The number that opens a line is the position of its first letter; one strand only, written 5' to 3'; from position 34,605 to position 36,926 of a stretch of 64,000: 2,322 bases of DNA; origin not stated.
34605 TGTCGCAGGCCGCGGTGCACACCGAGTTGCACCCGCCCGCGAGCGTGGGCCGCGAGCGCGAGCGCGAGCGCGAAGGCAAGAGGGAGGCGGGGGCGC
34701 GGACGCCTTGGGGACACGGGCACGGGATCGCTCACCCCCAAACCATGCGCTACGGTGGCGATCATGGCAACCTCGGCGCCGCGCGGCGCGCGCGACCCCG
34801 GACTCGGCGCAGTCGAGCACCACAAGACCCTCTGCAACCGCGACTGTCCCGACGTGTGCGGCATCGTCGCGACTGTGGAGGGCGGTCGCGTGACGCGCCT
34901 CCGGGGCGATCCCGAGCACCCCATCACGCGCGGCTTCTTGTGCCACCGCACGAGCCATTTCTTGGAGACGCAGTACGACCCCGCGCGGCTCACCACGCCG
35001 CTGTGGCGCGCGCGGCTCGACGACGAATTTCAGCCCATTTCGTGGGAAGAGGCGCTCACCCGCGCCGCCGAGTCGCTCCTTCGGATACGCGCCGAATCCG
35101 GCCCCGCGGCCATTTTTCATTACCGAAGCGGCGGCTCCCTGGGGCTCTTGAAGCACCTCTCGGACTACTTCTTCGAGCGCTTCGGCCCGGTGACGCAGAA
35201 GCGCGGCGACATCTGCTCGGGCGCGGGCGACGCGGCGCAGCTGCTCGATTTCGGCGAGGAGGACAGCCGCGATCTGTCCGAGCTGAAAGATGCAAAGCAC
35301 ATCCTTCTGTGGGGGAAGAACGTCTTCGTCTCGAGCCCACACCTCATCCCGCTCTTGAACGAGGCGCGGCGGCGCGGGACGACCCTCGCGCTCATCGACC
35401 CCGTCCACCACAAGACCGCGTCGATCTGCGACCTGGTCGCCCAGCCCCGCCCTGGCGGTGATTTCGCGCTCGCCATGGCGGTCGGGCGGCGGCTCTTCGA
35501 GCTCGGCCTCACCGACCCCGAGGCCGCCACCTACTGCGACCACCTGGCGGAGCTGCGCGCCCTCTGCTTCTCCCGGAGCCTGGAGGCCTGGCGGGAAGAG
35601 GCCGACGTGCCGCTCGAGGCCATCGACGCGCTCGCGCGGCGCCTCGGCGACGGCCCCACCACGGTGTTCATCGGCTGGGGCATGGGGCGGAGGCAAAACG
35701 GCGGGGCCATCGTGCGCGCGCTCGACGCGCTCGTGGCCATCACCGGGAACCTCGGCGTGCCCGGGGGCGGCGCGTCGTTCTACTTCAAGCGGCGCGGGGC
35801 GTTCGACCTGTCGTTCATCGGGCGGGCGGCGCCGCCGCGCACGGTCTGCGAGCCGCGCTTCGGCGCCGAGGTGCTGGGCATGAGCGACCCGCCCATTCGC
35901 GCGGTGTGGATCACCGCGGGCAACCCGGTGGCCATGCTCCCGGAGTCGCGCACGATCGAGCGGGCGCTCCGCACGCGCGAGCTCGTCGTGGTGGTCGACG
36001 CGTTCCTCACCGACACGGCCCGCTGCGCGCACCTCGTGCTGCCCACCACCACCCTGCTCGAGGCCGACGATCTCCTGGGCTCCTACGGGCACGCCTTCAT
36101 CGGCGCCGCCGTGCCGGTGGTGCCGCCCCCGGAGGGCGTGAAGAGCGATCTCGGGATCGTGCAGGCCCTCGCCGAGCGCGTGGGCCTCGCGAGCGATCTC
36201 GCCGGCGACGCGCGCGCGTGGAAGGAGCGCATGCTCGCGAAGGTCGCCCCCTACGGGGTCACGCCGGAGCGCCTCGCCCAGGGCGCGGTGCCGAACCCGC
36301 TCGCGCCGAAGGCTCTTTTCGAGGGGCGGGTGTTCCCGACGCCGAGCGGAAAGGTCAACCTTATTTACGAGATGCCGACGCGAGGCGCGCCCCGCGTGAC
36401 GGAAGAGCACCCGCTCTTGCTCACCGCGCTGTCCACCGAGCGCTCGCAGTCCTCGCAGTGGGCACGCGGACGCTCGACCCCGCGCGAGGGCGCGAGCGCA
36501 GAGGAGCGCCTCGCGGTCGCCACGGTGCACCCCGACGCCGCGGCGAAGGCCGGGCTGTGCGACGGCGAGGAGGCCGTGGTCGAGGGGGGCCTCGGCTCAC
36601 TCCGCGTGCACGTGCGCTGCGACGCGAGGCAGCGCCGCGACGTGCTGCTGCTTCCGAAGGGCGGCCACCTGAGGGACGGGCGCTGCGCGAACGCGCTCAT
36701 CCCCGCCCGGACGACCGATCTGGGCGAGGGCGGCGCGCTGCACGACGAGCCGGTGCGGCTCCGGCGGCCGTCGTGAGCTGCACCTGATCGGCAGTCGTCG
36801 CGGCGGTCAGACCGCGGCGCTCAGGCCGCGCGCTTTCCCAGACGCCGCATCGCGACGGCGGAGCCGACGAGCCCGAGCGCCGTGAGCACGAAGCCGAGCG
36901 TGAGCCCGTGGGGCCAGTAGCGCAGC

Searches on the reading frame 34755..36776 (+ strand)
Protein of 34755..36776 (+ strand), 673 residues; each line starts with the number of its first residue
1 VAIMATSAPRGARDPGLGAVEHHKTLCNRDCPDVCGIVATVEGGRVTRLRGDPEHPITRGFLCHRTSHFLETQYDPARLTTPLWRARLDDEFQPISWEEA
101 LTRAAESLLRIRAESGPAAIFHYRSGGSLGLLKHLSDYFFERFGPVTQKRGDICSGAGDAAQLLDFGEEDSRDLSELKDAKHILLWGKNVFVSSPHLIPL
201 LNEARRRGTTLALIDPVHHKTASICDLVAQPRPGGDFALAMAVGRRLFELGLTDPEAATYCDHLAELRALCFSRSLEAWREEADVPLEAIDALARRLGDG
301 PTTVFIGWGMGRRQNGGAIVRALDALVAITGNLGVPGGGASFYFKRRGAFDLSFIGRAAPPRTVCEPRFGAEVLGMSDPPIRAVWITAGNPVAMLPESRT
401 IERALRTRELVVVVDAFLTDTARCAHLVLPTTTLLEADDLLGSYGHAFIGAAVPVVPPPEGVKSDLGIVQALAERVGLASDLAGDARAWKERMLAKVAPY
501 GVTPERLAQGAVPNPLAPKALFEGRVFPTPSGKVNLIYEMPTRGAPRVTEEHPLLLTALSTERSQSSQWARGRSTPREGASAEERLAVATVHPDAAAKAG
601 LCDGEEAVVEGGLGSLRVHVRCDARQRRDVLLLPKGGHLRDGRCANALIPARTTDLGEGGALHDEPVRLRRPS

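Call 25: search_protein_families(library=pfam, proteins=[window:34755-36776:+], max_evalue=0.01)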
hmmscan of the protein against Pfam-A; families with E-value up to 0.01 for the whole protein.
window:34755-36776:+ (673 aa): 3 families
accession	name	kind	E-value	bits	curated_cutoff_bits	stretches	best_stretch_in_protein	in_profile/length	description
PF00384.28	Molybdopterin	-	1.1e-41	143.5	24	1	78-475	1-353/353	Molybdopterin oxidoreductase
PF01568.27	Molydop_binding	-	7.5e-11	42.5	26.8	1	560-663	4-107/110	Molydopterin dinucleotide binding domain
PF04879.21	Molybdop_Fe4S4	-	8.9e-11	42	22.7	1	23-74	4-54/55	Molybdopterin oxidoreductase Fe4S4 domain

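Call 30: find_encoding_contigs(protein=window:34755-36776:+, flank=4000, max_places=8)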
Protein window:34755-36776:+ (673 aa): no gene with exactly this product is on record in the collection.
